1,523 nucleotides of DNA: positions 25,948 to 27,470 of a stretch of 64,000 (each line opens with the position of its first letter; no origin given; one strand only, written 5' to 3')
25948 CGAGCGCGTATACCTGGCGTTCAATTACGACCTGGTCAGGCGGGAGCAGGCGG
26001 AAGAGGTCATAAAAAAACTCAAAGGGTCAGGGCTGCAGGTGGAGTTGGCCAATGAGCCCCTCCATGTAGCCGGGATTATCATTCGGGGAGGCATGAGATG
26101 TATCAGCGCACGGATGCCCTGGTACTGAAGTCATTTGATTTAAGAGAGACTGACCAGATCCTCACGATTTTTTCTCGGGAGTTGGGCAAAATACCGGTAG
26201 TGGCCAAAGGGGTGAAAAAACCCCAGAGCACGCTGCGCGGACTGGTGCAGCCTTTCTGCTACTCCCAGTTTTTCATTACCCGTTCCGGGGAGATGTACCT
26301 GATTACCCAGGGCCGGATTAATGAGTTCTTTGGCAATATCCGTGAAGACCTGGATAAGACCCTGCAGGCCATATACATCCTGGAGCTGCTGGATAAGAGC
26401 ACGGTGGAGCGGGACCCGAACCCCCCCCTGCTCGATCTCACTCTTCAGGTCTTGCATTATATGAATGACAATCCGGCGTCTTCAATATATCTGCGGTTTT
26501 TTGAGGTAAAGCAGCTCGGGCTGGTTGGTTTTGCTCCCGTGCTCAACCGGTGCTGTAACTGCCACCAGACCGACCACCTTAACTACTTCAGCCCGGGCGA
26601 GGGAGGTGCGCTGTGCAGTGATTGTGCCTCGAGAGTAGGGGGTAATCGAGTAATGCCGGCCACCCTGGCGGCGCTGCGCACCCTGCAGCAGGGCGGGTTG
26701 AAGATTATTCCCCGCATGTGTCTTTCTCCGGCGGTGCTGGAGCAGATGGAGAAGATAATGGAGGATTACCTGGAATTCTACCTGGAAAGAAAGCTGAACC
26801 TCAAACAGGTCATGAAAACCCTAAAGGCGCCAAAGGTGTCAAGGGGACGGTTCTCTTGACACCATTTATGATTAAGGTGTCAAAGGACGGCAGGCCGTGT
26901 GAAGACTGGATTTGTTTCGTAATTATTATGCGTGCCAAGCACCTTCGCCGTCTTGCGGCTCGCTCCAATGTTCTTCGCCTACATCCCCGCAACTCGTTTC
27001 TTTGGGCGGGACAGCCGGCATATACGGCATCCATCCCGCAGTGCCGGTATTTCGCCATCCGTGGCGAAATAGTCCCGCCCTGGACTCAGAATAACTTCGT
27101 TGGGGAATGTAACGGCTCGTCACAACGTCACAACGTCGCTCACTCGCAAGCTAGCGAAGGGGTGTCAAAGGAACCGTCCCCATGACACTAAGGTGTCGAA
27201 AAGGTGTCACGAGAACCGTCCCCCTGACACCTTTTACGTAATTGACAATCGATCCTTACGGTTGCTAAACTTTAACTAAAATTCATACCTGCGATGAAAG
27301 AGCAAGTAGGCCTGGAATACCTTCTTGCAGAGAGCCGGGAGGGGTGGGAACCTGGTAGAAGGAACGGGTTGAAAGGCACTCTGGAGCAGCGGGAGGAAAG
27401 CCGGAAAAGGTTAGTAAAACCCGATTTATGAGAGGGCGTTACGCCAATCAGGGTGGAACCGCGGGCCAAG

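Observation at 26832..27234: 403-bp MITE-like element with 32-bp terminal inverted repeats sitting on the recO stop codon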

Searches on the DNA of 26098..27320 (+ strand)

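Call 6: search_rna_families(source=window, start=26700, end=27320, threshold=evalue, max_evalue=10, show_alignments=2)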
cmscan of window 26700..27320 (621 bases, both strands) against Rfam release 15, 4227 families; matches with E-value up to 10: 11.
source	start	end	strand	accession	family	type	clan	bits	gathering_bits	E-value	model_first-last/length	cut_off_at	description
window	27009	27075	-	RF01731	TwoAYGGAY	Cis-reg;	CL00106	24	43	0.29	45-113/168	no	TwoAYGGAY RNA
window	27157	27232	-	RF04151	MIR4387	Gene; miRNA;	CL00144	20.5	84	0.19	1-109/109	no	MIR4387 microRNA precursor family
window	26830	26871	-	RF03325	mir-4872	Gene; miRNA;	-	20.1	58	0.18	1-76/76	no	mir-4872 microRNA precursor family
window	27154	27239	-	RF03951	MIR7725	Gene; miRNA;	-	19.6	77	0.66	1-142/142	no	MIR7725 microRNA precursor family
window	27155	27236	-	RF00722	mir-451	Gene; miRNA;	-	17.1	66.5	0.82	1-71/71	no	mir-451 microRNA precursor family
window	27161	27230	-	RF03674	MIR5387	Gene; miRNA;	-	14.4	69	8.3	1-96/96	no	MIR5387 microRNA precursor family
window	27060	27148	+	RF01057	SAH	Cis-reg; riboswitch;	-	13.4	37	8.2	1-78/78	no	SAH (S-adenosyl-L-homocysteine) riboswitch aptamer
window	26992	27068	-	RF02932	Betaproteobacteria-1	Gene; sRNA;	-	12.8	49.4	6.8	1-120/120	no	Betaproteobacteria-1 RNA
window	27159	27232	-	RF04168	MIR839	Gene; miRNA;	-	12.5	200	9.3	1-267/267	no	MIR839 microRNA precursor family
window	26700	26734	-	RF02003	group-II-D1D4-4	Intron;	CL00102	11.8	49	3.9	1-35/138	3'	Group II catalytic intron D1-D4-4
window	26812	26894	-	RF02631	Hrs13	Gene; sRNA;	-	11.7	52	6.2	1-82/82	no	Hfq-regulated sRNA 13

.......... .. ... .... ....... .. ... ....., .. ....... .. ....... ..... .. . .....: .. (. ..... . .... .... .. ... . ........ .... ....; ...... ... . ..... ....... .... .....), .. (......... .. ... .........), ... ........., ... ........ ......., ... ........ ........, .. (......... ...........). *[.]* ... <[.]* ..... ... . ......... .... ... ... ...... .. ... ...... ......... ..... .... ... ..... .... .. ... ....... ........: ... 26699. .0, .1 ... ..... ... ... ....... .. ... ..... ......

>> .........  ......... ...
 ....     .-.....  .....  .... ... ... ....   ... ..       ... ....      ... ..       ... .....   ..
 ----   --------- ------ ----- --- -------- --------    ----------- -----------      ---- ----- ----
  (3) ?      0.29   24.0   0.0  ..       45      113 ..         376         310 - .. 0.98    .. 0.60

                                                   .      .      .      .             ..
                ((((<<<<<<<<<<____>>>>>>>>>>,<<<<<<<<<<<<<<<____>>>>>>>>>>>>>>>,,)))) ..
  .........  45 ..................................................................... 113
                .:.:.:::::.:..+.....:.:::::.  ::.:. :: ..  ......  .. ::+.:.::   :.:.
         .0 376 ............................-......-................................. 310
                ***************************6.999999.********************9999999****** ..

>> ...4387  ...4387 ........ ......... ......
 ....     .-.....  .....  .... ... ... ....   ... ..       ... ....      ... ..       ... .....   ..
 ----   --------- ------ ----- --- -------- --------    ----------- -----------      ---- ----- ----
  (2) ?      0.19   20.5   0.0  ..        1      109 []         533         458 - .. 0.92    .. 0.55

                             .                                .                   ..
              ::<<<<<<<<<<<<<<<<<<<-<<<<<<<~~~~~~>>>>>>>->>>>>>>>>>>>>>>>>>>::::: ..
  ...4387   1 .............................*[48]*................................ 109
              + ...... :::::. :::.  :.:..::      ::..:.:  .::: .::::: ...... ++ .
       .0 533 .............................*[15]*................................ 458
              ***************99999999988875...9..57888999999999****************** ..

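Call 41: search_rna_families(sources=[L122, L124, L126, L134], threshold=evalue, max_evalue=5, show_alignments=0)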
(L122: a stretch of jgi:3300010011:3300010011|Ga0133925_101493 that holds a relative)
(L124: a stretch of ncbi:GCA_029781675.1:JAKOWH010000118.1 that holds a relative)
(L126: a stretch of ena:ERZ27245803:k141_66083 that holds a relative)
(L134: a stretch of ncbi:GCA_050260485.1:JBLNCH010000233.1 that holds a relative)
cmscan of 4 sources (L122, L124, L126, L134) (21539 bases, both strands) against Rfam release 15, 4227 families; matches with E-value up to 5: 8.
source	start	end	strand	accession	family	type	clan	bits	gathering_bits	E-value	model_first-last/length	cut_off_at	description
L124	3546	3743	+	RF00230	T-box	Cis-reg; leader;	-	94.3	93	7.5e-20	1-219/219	no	T-box leader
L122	3641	3838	+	RF00230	T-box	Cis-reg; leader;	-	92.5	93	2.2e-19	1-219/219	no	T-box leader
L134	3524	3719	+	RF00230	T-box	Cis-reg; leader;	-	90.7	93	6.3e-19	1-219/219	no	T-box leader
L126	3644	3839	+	RF00230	T-box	Cis-reg; leader;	-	84.6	93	2.3e-17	1-219/219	no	T-box leader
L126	3351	3500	+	RF01731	TwoAYGGAY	Cis-reg;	CL00106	47.9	43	3.7e-05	1-168/168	no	TwoAYGGAY RNA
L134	3249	3385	+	RF01731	TwoAYGGAY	Cis-reg;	CL00106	37.5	43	0.0086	1-168/168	no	TwoAYGGAY RNA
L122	3335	3401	-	RF01731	TwoAYGGAY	Cis-reg;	CL00106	30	43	0.42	45-113/168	no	TwoAYGGAY RNA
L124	3344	3400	-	RF01731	TwoAYGGAY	Cis-reg;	CL00106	29.8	43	0.48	49-107/168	no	TwoAYGGAY RNA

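Call 43: search_rna_families(source=L126, start=3230, end=3620, threshold=evalue, max_evalue=0.01, show_alignments=1)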
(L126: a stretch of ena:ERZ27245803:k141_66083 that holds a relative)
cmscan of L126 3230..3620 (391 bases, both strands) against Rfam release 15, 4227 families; matches with E-value up to 0.01: 1.
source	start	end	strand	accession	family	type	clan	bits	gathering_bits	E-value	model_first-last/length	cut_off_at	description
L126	3351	3500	+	RF01731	TwoAYGGAY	Cis-reg;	CL00106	47.9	43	6.8e-07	1-168/168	no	TwoAYGGAY RNA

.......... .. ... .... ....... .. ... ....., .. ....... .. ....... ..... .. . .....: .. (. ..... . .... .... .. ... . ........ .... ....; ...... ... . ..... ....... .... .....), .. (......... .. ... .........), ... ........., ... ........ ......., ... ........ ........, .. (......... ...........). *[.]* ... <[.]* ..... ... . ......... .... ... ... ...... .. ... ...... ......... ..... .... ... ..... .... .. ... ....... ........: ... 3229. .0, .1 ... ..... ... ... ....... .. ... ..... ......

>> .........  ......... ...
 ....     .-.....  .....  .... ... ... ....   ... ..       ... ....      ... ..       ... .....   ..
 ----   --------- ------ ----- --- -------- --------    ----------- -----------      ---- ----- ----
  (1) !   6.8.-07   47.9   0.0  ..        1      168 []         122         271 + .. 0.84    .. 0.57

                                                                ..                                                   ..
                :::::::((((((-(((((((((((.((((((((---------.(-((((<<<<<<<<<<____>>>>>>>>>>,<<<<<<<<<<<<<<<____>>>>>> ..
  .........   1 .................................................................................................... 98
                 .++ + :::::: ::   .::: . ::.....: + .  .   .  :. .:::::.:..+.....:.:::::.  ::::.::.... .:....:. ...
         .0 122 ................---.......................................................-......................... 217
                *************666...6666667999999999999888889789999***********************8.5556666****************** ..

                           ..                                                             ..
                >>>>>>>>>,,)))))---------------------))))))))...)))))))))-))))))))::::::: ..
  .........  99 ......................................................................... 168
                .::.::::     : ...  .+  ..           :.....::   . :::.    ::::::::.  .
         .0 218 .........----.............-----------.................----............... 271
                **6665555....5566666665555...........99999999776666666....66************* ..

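Call 47: search_dna_similar(query=L126:3240-3600:+, collection=plasmids, mode=distant, max_evalue=0.01)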
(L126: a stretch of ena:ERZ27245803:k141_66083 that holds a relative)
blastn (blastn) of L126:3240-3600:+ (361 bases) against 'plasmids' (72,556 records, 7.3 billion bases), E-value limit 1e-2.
No match.

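Call 48: search_dna_similar(query=L126:3240-3600:+, collection=phages, mode=distant, max_evalue=0.01)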
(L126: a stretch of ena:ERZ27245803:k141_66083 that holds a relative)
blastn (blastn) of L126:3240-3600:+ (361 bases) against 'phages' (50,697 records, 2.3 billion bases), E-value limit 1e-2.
No match.
